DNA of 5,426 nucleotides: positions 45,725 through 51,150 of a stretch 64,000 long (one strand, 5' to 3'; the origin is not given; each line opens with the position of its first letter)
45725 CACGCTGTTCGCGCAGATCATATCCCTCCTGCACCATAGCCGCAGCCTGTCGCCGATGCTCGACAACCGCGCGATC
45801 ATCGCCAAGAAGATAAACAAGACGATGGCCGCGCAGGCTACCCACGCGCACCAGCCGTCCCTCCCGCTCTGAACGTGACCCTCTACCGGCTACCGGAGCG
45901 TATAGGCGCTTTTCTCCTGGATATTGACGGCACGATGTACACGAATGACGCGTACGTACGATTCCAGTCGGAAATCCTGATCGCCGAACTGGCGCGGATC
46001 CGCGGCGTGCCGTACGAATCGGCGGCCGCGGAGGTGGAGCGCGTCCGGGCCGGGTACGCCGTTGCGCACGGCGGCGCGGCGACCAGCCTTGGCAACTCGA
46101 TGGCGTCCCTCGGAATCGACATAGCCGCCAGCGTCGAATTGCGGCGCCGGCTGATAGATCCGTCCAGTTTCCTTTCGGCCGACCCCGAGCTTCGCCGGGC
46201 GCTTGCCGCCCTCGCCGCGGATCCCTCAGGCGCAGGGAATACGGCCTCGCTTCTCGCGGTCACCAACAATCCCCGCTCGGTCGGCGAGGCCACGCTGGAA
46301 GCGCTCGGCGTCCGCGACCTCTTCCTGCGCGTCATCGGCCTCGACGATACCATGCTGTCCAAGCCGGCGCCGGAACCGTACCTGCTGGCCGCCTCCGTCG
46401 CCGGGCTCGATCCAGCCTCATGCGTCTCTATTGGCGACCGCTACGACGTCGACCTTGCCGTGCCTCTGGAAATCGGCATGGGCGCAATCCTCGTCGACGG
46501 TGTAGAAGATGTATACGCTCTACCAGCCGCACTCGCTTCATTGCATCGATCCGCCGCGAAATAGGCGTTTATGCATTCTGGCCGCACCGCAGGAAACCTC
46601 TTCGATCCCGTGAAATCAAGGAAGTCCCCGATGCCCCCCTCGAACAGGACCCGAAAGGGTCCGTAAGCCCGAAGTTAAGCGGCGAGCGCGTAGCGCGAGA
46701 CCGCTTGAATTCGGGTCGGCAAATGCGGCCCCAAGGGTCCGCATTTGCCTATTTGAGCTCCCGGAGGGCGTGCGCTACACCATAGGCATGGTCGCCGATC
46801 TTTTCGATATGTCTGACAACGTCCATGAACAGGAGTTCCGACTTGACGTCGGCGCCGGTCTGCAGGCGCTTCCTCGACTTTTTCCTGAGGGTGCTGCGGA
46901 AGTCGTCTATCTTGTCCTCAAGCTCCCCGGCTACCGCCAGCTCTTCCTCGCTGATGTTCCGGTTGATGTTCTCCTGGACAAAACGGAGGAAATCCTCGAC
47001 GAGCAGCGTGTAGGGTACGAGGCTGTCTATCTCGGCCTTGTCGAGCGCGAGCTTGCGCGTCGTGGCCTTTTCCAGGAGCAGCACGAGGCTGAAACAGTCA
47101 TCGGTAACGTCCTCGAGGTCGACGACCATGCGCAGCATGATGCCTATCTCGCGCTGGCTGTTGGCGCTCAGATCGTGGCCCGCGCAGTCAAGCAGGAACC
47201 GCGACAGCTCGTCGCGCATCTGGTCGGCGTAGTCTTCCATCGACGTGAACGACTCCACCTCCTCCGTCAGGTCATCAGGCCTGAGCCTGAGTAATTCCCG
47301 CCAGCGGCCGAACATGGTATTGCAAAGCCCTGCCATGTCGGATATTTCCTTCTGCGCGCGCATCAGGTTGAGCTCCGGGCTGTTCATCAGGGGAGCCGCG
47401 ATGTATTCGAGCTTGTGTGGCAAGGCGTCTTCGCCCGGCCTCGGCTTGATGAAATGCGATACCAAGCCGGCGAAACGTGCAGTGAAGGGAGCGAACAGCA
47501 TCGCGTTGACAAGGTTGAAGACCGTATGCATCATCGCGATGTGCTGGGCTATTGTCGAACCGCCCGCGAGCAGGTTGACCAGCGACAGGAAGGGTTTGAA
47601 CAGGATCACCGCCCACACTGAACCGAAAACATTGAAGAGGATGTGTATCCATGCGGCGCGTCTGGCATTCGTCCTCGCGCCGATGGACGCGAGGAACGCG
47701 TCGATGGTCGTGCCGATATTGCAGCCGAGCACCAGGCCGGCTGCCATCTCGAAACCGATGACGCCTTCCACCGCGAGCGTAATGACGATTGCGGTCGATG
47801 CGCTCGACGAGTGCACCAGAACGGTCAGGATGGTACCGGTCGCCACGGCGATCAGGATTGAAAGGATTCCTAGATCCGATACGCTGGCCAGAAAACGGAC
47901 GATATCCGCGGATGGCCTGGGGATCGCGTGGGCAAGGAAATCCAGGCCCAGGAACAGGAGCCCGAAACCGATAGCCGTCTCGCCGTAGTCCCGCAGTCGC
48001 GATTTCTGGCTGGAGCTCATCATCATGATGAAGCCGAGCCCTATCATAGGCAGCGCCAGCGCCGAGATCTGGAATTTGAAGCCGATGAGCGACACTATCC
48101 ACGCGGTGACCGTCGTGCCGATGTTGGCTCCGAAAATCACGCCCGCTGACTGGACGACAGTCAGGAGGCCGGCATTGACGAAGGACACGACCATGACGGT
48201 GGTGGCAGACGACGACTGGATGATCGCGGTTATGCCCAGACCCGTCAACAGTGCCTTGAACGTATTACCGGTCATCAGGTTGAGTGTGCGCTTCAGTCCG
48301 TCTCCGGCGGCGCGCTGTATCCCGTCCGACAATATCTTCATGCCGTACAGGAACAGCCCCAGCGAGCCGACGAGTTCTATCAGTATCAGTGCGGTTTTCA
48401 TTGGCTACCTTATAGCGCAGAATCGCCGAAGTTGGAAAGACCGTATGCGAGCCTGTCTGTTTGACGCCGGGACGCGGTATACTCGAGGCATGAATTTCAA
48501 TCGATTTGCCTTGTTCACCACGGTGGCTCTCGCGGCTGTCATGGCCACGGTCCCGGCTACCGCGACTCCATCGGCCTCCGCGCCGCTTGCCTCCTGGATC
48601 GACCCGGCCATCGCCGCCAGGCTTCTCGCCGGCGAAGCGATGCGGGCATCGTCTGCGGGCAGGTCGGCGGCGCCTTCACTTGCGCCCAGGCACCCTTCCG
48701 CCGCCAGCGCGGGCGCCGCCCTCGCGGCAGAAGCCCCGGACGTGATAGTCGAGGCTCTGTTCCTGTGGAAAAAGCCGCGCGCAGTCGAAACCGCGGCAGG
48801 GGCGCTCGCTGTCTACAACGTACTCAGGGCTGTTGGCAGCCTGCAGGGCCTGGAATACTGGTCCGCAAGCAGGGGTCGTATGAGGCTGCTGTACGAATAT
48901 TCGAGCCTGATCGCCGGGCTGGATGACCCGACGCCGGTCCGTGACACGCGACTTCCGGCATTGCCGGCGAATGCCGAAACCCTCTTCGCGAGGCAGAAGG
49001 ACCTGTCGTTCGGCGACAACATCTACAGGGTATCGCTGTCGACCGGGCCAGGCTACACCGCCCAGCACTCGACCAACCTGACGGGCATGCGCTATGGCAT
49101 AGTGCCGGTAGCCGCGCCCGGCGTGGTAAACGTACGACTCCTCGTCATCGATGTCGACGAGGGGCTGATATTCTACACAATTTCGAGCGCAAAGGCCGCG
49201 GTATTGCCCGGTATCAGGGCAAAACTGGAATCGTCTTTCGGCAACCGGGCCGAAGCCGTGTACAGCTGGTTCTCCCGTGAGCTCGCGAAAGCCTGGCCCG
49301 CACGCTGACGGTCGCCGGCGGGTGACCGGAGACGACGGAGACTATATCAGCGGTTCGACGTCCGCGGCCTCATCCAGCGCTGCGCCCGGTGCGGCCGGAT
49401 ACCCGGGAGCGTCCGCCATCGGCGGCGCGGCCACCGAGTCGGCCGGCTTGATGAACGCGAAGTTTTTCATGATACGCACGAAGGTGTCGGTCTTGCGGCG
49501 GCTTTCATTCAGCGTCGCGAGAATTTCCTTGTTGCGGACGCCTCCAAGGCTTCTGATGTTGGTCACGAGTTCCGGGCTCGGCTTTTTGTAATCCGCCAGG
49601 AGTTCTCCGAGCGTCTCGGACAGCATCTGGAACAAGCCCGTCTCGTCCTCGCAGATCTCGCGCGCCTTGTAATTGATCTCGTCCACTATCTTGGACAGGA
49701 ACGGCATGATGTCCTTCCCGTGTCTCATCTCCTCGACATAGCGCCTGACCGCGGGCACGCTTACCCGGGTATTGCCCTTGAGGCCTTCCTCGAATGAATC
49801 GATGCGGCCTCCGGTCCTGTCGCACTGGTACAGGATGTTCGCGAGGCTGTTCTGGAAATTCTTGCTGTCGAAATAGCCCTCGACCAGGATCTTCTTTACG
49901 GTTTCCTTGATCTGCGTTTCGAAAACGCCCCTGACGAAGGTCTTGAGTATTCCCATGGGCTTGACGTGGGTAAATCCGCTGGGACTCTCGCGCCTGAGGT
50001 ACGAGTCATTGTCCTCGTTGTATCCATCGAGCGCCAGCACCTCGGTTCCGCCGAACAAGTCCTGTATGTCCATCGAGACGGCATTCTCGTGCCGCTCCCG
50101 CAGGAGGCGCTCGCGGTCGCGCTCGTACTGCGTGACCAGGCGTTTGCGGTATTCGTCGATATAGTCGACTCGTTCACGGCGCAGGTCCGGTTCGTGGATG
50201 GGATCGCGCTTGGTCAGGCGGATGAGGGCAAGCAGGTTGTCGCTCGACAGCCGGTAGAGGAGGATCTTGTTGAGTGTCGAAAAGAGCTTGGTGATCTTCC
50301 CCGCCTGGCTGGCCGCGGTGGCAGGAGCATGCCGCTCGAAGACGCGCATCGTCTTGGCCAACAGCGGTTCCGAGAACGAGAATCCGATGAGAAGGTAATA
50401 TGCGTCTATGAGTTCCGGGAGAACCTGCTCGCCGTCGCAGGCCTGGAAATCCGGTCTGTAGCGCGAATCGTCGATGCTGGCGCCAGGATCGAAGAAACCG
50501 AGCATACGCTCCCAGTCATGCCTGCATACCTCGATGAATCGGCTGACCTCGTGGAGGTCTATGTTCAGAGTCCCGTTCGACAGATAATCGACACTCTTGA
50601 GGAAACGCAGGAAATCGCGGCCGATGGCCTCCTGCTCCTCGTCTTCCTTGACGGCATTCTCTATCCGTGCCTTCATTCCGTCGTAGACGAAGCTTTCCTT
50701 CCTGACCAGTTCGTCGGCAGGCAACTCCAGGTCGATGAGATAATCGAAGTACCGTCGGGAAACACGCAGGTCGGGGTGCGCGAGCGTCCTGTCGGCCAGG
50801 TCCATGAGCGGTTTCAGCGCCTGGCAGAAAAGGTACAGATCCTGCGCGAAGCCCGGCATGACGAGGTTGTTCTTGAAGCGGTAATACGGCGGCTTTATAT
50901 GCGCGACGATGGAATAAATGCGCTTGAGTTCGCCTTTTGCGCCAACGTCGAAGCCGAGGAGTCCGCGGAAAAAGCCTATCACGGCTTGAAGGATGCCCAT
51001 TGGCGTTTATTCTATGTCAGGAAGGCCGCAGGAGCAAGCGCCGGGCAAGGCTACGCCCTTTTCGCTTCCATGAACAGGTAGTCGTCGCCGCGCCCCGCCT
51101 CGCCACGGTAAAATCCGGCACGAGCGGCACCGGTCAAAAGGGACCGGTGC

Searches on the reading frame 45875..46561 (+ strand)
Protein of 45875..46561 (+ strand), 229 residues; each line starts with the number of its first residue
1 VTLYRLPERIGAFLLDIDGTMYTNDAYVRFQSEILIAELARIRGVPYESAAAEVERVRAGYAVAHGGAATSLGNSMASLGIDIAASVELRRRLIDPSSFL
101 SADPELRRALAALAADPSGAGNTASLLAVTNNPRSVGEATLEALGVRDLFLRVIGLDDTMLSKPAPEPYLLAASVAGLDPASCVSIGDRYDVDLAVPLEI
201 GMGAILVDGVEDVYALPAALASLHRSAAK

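Call 44: search_protein_families(library=pfam, proteins=[window:45875-46561:+], max_evalue=0.0001)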
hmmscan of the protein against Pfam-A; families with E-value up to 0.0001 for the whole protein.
window:45875-46561:+ (229 aa): 3 families
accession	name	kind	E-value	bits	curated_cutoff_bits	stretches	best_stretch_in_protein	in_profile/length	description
PF00702.32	Hydrolase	-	5.2e-13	50.3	26.4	1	11-195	2-185/191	haloacid dehalogenase-like hydrolase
PF13419.12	HAD_2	-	1.9e-08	35.1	23.8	1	128-204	100-175/178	Haloacid dehalogenase-like hydrolase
PF13242.12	Hydrolase_like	-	6.1e-07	29.7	22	1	162-209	3-51/75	HAD-hyrolase-like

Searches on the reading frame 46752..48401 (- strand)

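Call 44: search_protein_families(library=pfam, proteins=[window:46752-48401:-], max_evalue=0.0001)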
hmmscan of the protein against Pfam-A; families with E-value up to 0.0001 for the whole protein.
window:46752-48401:- (550 aa): 2 families
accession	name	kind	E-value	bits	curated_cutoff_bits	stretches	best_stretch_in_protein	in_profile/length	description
PF02690.20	Na_Pi_cotrans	-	1.2e-59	200.7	29.1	2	16-157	1-136/137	Na+/Pi-cotransporter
PF01895.24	PhoU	-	4.2e-10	40.3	23.5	1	487-544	26-87/89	PhoU domain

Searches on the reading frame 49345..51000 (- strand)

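Call 44: search_protein_families(library=pfam, proteins=[window:49345-51000:-], max_evalue=0.0001)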
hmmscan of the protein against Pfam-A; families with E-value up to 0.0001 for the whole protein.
window:49345-51000:- (552 aa): 1 family
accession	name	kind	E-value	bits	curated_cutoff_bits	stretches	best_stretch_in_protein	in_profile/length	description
PF17239.7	DUF5312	-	3.1e-11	42.8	25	1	258-510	306-552/553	Family of unknown function (DUF5312)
